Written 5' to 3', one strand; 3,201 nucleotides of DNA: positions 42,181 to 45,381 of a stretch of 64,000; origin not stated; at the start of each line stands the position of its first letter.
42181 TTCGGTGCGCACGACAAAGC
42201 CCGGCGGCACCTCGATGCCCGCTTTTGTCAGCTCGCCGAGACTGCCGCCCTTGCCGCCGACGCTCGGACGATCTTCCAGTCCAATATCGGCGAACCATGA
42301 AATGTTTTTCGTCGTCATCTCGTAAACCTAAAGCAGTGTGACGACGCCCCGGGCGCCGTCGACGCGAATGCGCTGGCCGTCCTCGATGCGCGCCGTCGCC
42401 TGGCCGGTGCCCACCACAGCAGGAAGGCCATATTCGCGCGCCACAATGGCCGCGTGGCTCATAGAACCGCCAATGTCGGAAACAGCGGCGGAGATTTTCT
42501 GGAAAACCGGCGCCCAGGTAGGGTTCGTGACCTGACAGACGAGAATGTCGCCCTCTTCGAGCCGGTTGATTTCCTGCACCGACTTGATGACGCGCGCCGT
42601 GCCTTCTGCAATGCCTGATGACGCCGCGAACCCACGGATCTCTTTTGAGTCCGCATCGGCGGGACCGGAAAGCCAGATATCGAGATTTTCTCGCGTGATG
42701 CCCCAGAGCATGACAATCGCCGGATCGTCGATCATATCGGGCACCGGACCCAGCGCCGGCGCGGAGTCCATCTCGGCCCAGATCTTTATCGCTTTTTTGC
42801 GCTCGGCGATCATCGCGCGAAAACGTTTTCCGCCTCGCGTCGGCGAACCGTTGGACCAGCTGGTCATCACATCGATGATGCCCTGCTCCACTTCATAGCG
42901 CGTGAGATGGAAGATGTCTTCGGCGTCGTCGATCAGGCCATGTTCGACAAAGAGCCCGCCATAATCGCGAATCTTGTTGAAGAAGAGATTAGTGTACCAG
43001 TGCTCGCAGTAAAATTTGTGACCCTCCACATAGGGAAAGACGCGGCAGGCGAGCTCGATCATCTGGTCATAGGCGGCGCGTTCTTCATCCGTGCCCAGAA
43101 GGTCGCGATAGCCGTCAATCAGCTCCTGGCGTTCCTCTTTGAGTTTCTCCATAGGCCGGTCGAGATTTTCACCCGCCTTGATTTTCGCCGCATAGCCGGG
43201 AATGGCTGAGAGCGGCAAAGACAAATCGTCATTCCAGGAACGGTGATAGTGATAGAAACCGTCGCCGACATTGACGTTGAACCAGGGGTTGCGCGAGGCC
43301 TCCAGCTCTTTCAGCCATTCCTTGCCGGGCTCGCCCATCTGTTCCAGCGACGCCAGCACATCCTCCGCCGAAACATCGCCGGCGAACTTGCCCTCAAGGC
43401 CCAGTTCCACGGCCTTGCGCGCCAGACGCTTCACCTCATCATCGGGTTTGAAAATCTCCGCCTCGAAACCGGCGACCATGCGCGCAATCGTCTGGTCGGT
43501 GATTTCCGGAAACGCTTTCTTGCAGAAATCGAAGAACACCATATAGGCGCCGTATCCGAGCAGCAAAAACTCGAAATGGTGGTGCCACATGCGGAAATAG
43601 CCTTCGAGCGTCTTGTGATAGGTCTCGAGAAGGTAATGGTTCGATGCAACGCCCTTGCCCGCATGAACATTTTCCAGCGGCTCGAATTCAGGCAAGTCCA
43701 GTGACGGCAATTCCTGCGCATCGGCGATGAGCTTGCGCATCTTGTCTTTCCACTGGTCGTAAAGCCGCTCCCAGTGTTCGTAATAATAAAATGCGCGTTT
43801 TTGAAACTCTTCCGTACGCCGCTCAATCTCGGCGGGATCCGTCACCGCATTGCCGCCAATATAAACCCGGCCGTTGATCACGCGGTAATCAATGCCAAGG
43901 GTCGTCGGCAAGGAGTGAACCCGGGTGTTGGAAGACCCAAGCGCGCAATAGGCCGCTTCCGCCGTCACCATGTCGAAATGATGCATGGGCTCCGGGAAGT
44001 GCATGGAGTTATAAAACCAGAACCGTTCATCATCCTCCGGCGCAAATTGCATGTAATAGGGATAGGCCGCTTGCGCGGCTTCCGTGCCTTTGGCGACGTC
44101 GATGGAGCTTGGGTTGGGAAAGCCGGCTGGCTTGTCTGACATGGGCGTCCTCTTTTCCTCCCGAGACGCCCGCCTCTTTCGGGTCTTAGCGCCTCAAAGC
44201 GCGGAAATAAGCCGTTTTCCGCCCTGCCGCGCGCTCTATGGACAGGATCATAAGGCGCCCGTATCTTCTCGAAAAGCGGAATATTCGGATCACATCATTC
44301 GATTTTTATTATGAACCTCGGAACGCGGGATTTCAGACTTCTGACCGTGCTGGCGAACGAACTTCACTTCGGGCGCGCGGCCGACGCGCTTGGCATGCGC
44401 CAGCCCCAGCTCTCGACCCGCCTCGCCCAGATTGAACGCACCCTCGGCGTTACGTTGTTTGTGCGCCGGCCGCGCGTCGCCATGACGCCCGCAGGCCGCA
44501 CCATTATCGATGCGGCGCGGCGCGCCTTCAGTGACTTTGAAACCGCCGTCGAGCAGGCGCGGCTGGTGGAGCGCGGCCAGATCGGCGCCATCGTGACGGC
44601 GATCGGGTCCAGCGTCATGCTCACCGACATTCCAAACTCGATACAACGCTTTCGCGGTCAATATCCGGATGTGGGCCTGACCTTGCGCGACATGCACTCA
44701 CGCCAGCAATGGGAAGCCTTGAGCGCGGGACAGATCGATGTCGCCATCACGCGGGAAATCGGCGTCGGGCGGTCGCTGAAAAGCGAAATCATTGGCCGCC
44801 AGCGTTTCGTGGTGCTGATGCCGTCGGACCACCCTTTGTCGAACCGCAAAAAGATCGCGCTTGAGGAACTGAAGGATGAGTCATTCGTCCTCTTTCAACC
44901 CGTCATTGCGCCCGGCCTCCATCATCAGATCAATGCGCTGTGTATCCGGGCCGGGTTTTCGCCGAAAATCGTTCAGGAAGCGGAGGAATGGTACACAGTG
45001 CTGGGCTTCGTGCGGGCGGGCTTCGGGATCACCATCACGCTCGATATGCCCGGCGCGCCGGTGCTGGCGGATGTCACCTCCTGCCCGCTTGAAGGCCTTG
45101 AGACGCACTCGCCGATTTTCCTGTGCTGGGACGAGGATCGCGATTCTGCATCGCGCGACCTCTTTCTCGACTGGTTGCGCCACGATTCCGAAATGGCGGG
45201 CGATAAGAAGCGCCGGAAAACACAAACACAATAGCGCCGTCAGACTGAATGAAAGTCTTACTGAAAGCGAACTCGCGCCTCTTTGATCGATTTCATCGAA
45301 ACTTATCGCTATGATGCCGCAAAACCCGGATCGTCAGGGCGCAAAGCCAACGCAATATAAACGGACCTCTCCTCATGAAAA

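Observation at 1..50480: About 50-kb single-locus toolkit for lignin dimers, possibly in a non-sphingomonad host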

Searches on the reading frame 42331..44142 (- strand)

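Call 16: search_protein_families(library=pfam, proteins=[window:42331-44142:-], max_evalue=0.001)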
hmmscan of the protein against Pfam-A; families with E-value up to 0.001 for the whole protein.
window:42331-44142:- (604 aa): 1 family
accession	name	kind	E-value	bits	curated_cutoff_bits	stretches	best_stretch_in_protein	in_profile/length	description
PF00391.29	PEP-utilizers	-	7e-25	86.9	23.1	1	528-599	1-72/72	PEP-utilising enzyme, mobile domain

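Call 18: search_protein_families(library=ncbifam, proteins=[window:42331-44142:-], max_evalue=0.00001)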
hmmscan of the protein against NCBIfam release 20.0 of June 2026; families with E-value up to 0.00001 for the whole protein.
window:42331-44142:- (604 aa): 25 families
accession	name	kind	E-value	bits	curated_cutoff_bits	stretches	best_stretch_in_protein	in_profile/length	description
NF006153.0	PRK08296.1-5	subfamily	1.8e-232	773.1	578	1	6-604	3-606/608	hypothetical protein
NF006151.0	PRK08296.1-3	equivalog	5.8e-216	718.7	693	1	8-604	7-603/604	hypothetical protein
NF006150.0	PRK08296.1-2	subfamily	5.7e-178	593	650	1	7-603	5-604/633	hypothetical protein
NF006152.0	PRK08296.1-4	equivalog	1.3e-177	591.9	723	1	8-603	3-607/609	hypothetical protein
NF041857.1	RIF_Ptrans_rph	equivalog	1.3e-38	133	999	1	331-604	623-864/864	rifamycin-inactivating phosphotransferase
NF004877.0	PRK06241.1-2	subfamily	9.1e-38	130.1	866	1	498-604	763-868/869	phosphoenolpyruvate synthase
NF004879.0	PRK06241.1-4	equivalog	5e-36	124.2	976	1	332-604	628-868/868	phosphoenolpyruvate synthase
NF004878.0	PRK06241.1-3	subfamily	1.5e-35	122.6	945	1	501-604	787-889/891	phosphoenolpyruvate synthase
TIGR01418.1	PEP_synth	equivalog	7e-34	117.2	739.75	1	502-601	354-456/784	pyruvate, water dikinase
NF004880.0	PRK06241.2-1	equivalog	1.2e-33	116.1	972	1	502-604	736-837/837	phosphoenolpyruvate synthase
NF005057.0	PRK06464.1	equivalog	1.3e-33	116.1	598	1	502-601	358-460/798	phosphoenolpyruvate synthase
NF006149.0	PRK08296.1-1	equivalog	2.1e-31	109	730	1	41-603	17-566/568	hypothetical protein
NF004881.0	PRK06241.2-2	equivalog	2.5e-28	98.8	883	1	395-604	700-890/898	phosphoenolpyruvate synthase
NF000283.1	RPH_KJ151292.1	equivalog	3.1e-27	95.2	1700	1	500-604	761-864/865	rifamycin-inactivating phosphotransferase Rph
NF052631.1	prodigiosin_PigC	equivalog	3.3e-27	94.7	1300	1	496-602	773-880/883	prodigiosin ligase PigC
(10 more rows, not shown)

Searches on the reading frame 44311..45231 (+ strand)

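Call 16: search_protein_families(library=pfam, proteins=[window:44311-45231:+], max_evalue=0.001)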
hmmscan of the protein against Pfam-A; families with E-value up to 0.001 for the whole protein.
window:44311-45231:+ (307 aa): 2 families
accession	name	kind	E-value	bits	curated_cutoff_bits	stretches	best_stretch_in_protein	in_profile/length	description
PF03466.25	LysR_substrate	-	3.6e-38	131.5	28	1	97-291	11-206/209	LysR substrate binding domain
PF00126.33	HTH_1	-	5e-16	58.8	26.6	1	6-63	2-60/60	Bacterial regulatory helix-turn-helix protein, lysR family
